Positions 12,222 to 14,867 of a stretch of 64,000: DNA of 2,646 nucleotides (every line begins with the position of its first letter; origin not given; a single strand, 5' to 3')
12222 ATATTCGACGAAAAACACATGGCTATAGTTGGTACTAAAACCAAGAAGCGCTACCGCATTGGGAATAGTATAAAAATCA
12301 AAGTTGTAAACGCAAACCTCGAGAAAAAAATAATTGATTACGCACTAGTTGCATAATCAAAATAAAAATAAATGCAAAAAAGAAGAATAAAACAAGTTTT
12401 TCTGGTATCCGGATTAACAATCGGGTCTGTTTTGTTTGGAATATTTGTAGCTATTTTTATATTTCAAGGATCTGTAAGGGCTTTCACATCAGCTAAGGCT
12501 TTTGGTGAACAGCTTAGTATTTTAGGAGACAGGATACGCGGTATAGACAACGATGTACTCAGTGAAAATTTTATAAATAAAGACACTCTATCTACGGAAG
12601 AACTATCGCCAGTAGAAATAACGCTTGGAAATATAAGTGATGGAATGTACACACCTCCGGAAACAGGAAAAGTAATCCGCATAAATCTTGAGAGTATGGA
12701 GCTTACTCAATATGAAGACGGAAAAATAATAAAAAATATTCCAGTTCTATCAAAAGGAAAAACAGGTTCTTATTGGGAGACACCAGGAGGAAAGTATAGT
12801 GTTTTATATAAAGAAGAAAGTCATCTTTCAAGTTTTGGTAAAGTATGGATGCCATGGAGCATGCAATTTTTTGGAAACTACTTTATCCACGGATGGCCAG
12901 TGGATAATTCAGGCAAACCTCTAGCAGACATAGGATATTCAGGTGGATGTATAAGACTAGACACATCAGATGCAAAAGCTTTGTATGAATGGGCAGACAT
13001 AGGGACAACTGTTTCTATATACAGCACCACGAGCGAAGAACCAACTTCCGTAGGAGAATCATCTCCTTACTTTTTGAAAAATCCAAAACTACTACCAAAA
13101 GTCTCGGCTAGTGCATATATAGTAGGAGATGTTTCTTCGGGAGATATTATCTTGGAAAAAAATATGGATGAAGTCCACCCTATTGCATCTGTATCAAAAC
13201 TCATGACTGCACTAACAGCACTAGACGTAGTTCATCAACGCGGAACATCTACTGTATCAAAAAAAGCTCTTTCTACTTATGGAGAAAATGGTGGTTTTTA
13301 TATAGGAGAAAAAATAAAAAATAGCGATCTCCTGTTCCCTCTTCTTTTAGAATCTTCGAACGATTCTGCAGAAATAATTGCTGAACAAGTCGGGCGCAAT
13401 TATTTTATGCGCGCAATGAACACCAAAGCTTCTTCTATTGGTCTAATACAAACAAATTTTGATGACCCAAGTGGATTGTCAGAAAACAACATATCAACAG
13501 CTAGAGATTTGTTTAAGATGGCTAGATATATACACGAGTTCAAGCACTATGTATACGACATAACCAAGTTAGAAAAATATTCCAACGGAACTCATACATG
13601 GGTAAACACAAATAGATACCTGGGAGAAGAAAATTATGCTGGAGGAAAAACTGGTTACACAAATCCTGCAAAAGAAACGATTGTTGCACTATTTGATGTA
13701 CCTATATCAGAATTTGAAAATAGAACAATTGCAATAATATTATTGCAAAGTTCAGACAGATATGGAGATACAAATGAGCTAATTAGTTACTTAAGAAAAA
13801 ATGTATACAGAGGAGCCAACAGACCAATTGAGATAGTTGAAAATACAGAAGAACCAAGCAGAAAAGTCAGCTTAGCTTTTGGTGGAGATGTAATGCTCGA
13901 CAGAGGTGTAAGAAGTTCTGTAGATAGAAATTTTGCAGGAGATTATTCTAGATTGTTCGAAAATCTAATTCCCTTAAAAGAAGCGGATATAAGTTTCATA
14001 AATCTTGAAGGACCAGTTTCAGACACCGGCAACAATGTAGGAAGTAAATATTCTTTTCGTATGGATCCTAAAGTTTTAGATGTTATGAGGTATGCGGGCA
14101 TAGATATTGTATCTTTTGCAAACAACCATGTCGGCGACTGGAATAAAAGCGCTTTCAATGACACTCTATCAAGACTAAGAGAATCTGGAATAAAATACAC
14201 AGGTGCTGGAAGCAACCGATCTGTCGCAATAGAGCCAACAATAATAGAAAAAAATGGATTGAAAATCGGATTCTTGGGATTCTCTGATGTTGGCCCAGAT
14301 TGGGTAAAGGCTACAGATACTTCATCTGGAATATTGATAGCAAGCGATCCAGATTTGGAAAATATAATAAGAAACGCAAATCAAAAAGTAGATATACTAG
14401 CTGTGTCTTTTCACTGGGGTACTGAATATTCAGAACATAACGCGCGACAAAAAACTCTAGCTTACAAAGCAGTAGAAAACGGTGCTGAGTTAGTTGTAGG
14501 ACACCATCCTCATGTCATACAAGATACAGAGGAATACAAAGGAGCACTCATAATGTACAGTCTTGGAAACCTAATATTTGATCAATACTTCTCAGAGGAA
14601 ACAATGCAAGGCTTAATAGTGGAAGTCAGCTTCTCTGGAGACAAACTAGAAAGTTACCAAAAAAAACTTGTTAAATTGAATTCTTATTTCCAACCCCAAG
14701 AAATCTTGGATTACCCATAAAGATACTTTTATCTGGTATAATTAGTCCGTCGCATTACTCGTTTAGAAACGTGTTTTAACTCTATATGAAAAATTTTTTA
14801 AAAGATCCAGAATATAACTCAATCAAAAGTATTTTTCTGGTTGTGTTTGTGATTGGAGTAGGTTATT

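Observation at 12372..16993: Cell-wall remodelling pair: LDT + DD-carboxypeptidase + CapA tri-domain fusion, next to a membrane-anchored GH-A-like hydrolase with Ig domain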

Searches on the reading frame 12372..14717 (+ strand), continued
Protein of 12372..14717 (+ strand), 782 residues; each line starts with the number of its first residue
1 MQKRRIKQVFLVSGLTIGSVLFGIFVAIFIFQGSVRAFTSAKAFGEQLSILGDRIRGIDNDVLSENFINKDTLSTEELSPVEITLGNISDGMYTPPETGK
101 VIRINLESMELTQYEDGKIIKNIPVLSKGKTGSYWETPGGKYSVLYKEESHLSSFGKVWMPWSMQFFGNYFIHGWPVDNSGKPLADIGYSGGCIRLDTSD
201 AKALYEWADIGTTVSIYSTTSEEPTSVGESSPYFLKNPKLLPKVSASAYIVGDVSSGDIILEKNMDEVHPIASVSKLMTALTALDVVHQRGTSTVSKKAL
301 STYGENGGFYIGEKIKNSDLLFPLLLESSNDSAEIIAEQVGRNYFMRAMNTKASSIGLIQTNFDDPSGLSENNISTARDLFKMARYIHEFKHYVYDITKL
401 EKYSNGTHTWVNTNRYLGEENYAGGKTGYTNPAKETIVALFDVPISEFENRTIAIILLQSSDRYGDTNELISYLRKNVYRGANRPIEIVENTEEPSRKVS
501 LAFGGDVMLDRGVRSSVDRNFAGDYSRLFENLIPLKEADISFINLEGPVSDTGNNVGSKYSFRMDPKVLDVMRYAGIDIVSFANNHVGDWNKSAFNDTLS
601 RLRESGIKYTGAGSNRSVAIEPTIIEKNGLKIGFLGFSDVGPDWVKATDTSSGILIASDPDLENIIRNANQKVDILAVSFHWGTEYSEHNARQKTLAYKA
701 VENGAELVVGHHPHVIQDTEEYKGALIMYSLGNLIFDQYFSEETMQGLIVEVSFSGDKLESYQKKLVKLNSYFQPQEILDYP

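Call 77: list_cluster_members(proteins=[window:12372-14717:+, window:14786-16990:+, P0121])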
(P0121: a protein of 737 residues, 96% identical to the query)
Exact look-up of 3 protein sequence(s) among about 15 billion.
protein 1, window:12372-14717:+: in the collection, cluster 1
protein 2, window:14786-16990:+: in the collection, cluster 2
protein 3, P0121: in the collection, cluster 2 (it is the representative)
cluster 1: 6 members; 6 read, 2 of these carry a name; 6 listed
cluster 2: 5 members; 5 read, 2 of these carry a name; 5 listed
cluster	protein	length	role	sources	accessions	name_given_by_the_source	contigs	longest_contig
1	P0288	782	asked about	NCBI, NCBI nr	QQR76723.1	CapA family protein [Candidatus Nomurabacteria bacterium] | MAG: CapA family protein [Candidatus Nomurabacteria bacterium]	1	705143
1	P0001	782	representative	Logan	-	-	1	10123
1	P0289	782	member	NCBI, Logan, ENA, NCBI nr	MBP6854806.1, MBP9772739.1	MAG: CapA family protein [Candidatus Pacebacteria bacterium] | CapA family protein [Candidatus Paceibacterota bacterium]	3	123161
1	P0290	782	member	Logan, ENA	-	-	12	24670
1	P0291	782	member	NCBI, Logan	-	-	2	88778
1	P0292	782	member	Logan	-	-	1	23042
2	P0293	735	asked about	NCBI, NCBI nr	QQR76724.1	hypothetical protein IPJ63_00420 [Candidatus Nomurabacteria bacterium] | MAG: hypothetical protein IPJ63_00420 [Candidatus Nomurabacteria bacterium]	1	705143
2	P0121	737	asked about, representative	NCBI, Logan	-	-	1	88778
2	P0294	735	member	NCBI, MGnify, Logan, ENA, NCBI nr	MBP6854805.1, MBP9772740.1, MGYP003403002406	MAG: hypothetical protein KBD26_02805 [Candidatus Pacebacteria bacterium] | CR=1 FL=1 | hypothetical protein [Candidatus Paceibacterota bacterium]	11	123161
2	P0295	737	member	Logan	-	-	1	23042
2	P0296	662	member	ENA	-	-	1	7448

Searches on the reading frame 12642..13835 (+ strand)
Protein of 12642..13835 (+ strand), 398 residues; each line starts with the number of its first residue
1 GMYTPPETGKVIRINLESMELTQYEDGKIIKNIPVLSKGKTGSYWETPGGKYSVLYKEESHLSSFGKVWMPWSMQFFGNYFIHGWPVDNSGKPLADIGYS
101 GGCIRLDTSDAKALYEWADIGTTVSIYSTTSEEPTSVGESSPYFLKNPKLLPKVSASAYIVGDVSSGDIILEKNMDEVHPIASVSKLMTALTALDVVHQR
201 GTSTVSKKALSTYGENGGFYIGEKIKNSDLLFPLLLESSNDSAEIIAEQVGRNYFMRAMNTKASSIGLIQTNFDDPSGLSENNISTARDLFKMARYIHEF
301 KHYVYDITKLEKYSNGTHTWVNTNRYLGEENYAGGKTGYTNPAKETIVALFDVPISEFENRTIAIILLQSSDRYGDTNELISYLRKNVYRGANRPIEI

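Call 50: search_solved_structures(query=window:12642-13835:+, max_evalue=0.001, show_alignments=2)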
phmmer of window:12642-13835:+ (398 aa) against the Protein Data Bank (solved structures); distinct sequences matched with E-value up to 0.001: 36.
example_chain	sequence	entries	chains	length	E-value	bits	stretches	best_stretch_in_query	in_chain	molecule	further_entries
3mfd_A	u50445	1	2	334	3.1e-28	102.1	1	154-350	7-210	D-alanyl-D-alanine carboxypeptidase dacB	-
6muq_A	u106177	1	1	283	1.6e-23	86.6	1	152-384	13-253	Murein-DD-endopeptidase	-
6azi_A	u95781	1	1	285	8.9e-21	77.6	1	151-375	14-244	D-alanyl-D-alanine endopeptidase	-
4k91_A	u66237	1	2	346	1e-20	77.3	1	152-383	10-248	D-ala-D-ala-carboxypeptidase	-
4rye_A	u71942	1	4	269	4.2e-18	68.8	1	151-349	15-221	D-alanyl-D-alanine carboxypeptidase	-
4p0m_A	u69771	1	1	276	1.2e-17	67.2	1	151-349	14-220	D-alanyl-D-alanine carboxypeptidase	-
5zqa_A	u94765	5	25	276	6.7e-15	58.2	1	154-380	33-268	Lmo2812 protein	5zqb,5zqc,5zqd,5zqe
5tr7_A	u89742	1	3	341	1.6e-14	57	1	152-383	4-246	D-alanyl-D-alanine carboxypeptidase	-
3it9_A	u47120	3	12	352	1.1e-12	50.9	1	151-374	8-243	D-alanyl-D-alanine carboxypeptidase dacC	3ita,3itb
6osu_A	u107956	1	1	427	1.3e-12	50.7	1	154-306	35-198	D-alanyl-D-alanine carboxypeptidase (Penicillin binding protein) family protein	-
4ppr_A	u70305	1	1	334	3.5e-12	49.3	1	153-349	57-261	Penicillin-binding protein DacB1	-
3a3j_A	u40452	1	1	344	3.3e-11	46.1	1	152-350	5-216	PBP5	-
1es4_A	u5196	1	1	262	1.1e-09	41.1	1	164-347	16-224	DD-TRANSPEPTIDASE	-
5bmq_A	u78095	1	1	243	1.1e-09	41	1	7-128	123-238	ErfK/YbiS/YcfS/YnhG family protein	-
1hd8_A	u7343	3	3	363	2.3e-09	40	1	151-349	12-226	PENICILLIN-BINDING PROTEIN 5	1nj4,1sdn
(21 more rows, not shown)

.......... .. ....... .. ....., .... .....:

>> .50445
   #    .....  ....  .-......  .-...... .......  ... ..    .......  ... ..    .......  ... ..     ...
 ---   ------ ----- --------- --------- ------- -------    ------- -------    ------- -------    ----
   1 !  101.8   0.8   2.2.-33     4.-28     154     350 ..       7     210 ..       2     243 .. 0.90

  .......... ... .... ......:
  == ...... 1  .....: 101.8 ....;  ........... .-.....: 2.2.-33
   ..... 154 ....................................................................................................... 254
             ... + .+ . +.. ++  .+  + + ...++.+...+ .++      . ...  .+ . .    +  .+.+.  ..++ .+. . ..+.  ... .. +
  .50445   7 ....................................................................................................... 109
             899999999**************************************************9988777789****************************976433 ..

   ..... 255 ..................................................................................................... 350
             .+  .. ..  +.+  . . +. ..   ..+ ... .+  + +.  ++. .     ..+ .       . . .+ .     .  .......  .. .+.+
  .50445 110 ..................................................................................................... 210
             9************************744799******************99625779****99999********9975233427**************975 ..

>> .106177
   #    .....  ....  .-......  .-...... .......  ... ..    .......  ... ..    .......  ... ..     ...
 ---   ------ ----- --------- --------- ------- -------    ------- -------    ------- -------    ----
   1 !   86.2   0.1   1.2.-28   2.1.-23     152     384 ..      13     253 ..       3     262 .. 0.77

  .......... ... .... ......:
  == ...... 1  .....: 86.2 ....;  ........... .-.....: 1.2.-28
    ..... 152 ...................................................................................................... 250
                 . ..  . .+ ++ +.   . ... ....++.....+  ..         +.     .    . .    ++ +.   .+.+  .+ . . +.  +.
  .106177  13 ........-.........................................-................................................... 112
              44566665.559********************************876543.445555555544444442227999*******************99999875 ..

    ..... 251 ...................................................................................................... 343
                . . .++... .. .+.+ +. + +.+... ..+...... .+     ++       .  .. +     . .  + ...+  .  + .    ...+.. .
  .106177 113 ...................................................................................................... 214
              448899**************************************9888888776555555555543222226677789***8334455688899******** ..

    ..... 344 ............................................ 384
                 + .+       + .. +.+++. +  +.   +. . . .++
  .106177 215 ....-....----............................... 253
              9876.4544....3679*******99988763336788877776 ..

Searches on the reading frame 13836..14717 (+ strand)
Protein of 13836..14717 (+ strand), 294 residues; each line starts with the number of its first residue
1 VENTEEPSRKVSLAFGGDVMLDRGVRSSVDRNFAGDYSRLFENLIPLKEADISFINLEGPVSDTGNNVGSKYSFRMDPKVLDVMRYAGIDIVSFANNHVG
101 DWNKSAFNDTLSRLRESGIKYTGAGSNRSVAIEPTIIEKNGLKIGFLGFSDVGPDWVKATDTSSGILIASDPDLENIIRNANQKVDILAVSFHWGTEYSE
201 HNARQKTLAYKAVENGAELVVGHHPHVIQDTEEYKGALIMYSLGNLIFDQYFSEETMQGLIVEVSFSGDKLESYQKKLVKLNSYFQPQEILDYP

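Call 20: search_solved_structures(query=window:13836-14717:+, max_evalue=0.01, show_alignments=3)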
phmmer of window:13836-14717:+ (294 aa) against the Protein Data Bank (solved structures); distinct sequences matched with E-value up to 0.01: 3.
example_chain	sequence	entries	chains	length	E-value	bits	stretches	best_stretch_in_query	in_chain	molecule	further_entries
8gq9_A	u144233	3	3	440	9e-15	57.8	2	165-249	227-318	Poly-gamma-glutamate synthesis protein (Capsule biosynthesis protein)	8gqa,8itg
8gqb_A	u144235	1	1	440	3.5e-14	55.9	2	165-249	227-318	Poly-gamma-glutamate synthesis protein (Capsule biosynthesis protein)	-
8ith_A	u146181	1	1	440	8.6e-14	54.6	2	11-150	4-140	Poly-gamma-glutamate synthesis protein (Capsule biosynthesis protein)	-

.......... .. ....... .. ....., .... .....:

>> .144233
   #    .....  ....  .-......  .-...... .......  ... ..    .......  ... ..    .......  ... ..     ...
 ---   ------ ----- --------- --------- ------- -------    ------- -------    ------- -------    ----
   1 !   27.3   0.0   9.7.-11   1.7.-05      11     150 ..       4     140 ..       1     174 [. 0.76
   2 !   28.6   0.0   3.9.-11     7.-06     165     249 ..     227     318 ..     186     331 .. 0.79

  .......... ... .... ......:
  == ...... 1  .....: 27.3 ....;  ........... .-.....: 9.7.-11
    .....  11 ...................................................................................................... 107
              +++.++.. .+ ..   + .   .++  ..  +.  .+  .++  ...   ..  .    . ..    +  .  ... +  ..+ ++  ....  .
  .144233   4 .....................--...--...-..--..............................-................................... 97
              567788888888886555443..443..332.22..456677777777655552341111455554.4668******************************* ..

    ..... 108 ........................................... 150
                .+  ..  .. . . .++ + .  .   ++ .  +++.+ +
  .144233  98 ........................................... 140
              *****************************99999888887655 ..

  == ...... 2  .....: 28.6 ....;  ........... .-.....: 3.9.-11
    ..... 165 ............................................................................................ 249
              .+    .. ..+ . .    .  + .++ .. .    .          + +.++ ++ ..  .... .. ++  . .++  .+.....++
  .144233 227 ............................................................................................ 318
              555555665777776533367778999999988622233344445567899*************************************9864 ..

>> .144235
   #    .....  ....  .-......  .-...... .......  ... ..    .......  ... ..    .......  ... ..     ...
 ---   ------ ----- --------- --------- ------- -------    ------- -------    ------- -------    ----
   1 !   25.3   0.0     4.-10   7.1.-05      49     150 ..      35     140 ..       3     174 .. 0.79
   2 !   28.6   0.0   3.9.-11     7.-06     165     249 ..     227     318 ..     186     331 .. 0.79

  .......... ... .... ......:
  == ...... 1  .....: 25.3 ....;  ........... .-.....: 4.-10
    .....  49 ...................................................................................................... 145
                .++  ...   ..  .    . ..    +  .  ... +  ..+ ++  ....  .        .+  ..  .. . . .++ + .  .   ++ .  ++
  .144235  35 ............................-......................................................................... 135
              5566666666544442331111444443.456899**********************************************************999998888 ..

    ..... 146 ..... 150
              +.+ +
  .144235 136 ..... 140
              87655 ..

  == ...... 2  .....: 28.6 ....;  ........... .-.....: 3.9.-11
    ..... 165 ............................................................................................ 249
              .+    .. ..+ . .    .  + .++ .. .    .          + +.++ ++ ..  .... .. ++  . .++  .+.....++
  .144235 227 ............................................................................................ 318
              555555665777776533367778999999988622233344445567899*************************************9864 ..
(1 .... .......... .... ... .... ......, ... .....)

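Call 52: search_dna_similar(query=window:13836-14717:+, collection=plasmids, mode=protein, max_rows=25, max_evalue=0.001)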
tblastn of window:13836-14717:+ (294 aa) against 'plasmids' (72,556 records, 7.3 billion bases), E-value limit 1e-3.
Records with a match: 362; places in all: 388; records where one place covers at least 80% of the query: 183.
Best place of each record, by identity: <60% 362.
By first word of the organism name: Sinorhizobium 110; Bacillus 95; Rhizobium 31; Streptomyces 10; Haladaptatus 8; Bradyrhizobium 7; Ensifer 7; Mesorhizobium 6; Staphylococcus 5; Novosphingobium 5; and 52 more.
By predicted mobility (MOB-suite, as given by PLSDB): conjugative 185; non-mobilizable 103; mobilizable 74.
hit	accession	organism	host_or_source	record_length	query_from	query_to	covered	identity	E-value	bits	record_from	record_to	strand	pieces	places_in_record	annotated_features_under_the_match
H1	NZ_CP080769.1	Cupriavidus pinatubonensis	genomic assembly,soil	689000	11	294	97%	33.8%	1e-43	165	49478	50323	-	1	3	CapA family protein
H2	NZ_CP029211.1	Aquabacterium olei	cell culture,soil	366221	11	290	95%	33.8%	1e-45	171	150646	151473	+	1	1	CapA family protein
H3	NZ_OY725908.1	Bacteroides finegoldii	-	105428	4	267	90%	34.9%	3e-40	156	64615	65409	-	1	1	CapA family protein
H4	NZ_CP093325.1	Bacillus sp. N5-665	whole organism,peat soil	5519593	9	272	90%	33.3%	2e-34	139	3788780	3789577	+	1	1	none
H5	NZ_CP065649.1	Bacillus cereus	-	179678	10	261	86%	33.5%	9e-32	131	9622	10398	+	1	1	capA: capsular polyglutamate synthetase CapA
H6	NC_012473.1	Bacillus cereus 03BB102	-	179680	10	261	86%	33.5%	9e-32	131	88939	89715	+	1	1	capA: capsular polyglutamate synthetase CapA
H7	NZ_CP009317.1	Bacillus cereus 03BB102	Human blood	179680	10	261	86%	33.5%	9e-32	131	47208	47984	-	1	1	capA: capsular polyglutamate synthetase CapA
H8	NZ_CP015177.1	Bacillus thuringiensis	Bombyx mori,cell culture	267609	12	261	85%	33.5%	5e-34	137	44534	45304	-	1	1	none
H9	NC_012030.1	Halorubrum lacusprofundi ATCC 49239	-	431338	10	285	94%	30.2%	5e-32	132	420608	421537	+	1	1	CapA family protein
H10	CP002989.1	halophilic archaeon DL31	-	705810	10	285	94%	30.2%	5e-32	132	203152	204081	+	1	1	Capsule synthesis protein, CapA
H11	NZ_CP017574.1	Bacillus thuringiensis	whole organism,soil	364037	11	261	85%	33.2%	4e-32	132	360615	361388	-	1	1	CapA family protein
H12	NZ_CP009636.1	Bacillus cereus 03BB108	Dust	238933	1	261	89%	31.9%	4e-29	123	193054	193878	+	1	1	capA: capsular polyglutamate synthetase CapA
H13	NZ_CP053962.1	Bacillus cereus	-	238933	1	261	89%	31.9%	4e-29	123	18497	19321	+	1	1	capA: capsular polyglutamate synthetase CapA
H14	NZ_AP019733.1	Bacillus anthracis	-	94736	8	261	86%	32.7%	2e-24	138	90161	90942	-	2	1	none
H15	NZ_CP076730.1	Bacillus anthracis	cow,culture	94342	8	261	86%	32.5%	1e-31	131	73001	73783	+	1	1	capA: capsular polyglutamate synthetase CapA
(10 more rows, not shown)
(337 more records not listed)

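Call 53: get_annotated_region(hit=H15, flank=3000)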
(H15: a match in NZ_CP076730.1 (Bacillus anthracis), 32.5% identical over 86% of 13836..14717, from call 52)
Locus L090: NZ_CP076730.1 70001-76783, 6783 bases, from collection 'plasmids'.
description: Bacillus anthracis strain Tyrol 3520 plasmid pXO2, complete sequence
organism: Bacillus anthracis (NCBI taxid 1392)
taxonomy: Bacteria; Bacillota; Bacilli; Bacillales; Bacillaceae; Bacillus; Bacillus anthracis
host: -; source: cow,culture; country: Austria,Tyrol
typing (MOB-suite, as given by PLSDB): conjugative; replicon rep_cluster_163; relaxase MOBP; mating-pair formation MPF_T
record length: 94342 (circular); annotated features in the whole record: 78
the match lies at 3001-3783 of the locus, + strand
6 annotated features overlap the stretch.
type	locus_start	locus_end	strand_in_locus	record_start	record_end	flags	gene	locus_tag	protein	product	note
predicted_resistance_gene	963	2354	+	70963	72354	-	capB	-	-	capsule biosynthesis protein CapB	predicted by amrfinderplus; class ; identity 100.0%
predicted_resistance_gene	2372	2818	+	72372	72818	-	capC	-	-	capsular polyglutamate amide ligase/translocase CapC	predicted by amrfinderplus; class ; identity 100.0%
predicted_resistance_gene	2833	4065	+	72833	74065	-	capA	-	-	capsular polyglutamate synthetase CapA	predicted by amrfinderplus; class ; identity 99.76%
predicted_resistance_gene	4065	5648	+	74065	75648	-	capD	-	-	capsule biosynthesis gamma-glutamyltransferase CapD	predicted by amrfinderplus; class ; identity 100.0%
predicted_resistance_gene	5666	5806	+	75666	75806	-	capE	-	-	capsule biosynthesis protein CapE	predicted by amrfinderplus; class ; identity 100.0%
CDS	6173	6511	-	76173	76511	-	-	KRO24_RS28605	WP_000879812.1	YxeA family protein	-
